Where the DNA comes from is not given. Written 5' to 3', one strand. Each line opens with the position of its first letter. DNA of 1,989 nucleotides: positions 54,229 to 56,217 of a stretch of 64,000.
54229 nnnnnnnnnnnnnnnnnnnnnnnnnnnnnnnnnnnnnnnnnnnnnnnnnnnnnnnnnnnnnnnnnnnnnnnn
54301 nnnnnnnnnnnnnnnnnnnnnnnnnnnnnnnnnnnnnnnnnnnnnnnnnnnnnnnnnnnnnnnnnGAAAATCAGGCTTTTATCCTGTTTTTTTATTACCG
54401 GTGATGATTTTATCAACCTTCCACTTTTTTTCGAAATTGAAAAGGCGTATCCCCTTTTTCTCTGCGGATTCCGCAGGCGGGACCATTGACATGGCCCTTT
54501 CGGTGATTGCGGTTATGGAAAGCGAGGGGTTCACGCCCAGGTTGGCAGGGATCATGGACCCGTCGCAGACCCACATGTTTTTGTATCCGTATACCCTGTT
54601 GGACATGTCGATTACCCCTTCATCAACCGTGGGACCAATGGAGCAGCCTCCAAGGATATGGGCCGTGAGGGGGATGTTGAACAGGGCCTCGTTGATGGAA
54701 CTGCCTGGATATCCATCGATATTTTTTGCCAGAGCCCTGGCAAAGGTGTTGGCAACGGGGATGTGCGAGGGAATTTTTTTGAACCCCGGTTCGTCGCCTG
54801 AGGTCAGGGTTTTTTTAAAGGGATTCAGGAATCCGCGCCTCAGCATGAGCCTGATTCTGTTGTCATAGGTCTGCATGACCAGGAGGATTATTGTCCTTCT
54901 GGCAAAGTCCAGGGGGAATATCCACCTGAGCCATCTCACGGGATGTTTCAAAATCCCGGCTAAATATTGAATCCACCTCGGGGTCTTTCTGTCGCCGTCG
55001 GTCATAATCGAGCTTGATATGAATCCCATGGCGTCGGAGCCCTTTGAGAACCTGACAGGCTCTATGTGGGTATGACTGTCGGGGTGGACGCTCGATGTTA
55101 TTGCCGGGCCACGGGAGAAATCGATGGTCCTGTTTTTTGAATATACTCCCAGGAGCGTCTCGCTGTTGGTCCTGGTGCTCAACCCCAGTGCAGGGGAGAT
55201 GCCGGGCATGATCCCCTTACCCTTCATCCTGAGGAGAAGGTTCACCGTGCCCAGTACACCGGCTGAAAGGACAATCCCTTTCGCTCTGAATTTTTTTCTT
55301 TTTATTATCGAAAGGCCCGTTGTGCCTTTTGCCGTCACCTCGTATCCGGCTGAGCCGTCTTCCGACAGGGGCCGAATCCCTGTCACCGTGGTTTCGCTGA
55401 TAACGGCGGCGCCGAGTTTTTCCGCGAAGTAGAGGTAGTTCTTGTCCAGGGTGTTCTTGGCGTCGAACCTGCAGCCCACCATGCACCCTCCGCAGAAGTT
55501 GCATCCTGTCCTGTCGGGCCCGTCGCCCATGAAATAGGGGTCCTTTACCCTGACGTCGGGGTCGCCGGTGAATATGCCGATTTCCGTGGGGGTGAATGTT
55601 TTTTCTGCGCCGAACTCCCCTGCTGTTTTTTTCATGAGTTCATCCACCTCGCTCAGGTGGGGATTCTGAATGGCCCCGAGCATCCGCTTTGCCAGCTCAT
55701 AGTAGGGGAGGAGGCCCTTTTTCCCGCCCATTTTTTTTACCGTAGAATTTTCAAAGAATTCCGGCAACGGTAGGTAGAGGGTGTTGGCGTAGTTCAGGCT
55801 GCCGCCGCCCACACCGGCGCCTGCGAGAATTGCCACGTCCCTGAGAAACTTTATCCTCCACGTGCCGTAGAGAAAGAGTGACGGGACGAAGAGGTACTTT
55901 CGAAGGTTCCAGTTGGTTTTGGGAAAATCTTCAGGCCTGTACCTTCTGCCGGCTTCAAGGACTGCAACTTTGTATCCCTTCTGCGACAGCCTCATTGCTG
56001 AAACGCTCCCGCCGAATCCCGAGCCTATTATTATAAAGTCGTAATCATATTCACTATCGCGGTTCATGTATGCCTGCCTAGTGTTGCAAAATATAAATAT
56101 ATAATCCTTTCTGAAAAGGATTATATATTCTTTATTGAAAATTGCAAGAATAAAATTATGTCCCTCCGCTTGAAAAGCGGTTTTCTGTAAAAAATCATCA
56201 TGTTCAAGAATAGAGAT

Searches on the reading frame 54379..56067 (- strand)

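Call 10: search_protein_families(library=pfam, proteins=[window:54379-56067:-], max_evalue=0.001)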
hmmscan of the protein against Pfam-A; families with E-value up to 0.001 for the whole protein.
window:54379-56067:- (562 aa): 6 families
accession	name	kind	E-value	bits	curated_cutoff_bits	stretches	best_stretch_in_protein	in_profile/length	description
PF05199.19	GMC_oxred_C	-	3.1e-13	50.9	24.6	1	468-521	85-138/139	GMC oxidoreductase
PF01266.30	DAO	-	1.1e-09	38.7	27.9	1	10-41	1-32/353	FAD dependent oxidoreductase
PF00732.25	GMC_oxred_N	-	1.5e-07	31.9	23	1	185-280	107-199/218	GMC oxidoreductase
PF13450.12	NAD_binding_8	-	1.2e-05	25.9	21.9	1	13-42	1-30/68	NAD(P)-binding Rossmann-like domain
PF07992.20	Pyr_redox_2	-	6.5e-05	22.9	26.1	1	9-42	1-34/291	Pyridine nucleotide-disulphide oxidoreductase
PF00890.30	FAD_binding_2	-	0.00023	21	20.4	1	10-41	1-32/414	FAD binding domain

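Call 74: search_protein_families(library=ncbifam, proteins=[window:54379-56067:-], max_evalue=0.01)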
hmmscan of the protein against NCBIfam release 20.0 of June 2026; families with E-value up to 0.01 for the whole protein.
window:54379-56067:- (562 aa): 35 families (the best 25 are shown)
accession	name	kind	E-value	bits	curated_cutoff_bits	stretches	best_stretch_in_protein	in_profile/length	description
NF058674.1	CholsOxChoxAB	equivalog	3.6e-187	623.1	850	1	5-531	2-534/535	cholesterol oxidase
TIGR03970.1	mycofact_MftG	equivalog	2.5e-14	53.1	387.45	2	468-529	424-486/487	mycofactocin dehydrogenase MftG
NF002550.0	PRK02106.1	subfamily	4.3e-10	38.7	605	1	7-42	4-40/563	choline dehydrogenase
TIGR04542.1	GMC_mycofac_2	equivalog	1e-08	34.7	400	0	10-46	1-38/425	mycofactocin system GMC family oxidoreductase MftG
NF038210.1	GMC_mycofac_3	equivalog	2.7e-07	29.8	300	0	470-524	358-407/418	mycofactocin system GMC family oxidoreductase MftG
TIGR01810.1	betA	equivalog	4.8e-07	28.8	732.1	1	10-43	1-35/532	choline dehydrogenase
TIGR02032.1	GG-red-SF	subfamily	5.2e-07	29.6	158.8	1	9-42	1-34/297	geranylgeranyl reductase family protein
TIGR02462.1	pyranose_ox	equivalog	4.5e-06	25.9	544.9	1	446-521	461-535/548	pyranose oxidase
NF003585.0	PRK05249.1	equivalog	1.1e-05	24.3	465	1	5-40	3-38/464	Si-specific NAD(P)(+) transhydrogenase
TIGR01350.1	lipoamide_DH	equivalog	6.5e-05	21.8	408.8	1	9-39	2-32/461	dihydrolipoyl dehydrogenase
NF041080.1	DGGGPL_reductase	equivalog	7e-05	21.9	580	1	9-39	2-32/447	digeranylgeranylglycerophospholipid reductase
TIGR02730.1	carot_isom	equivalog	0.00053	18.9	586.9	1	9-38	1-30/493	carotenoid isomerase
NF053717.1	VnlPnlRedVprA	equivalog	0.00056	18.9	600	1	6-42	4-40/481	vinyl phenol reductase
NF005788.0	PRK07608.1-3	equivalog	0.0007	18.5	478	1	8-63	2-55/388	UbiH/UbiF family hydroxylase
TIGR02734.1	crtI_fam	subfamily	0.0013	17.5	238.1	1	12-39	2-29/504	phytoene desaturase family protein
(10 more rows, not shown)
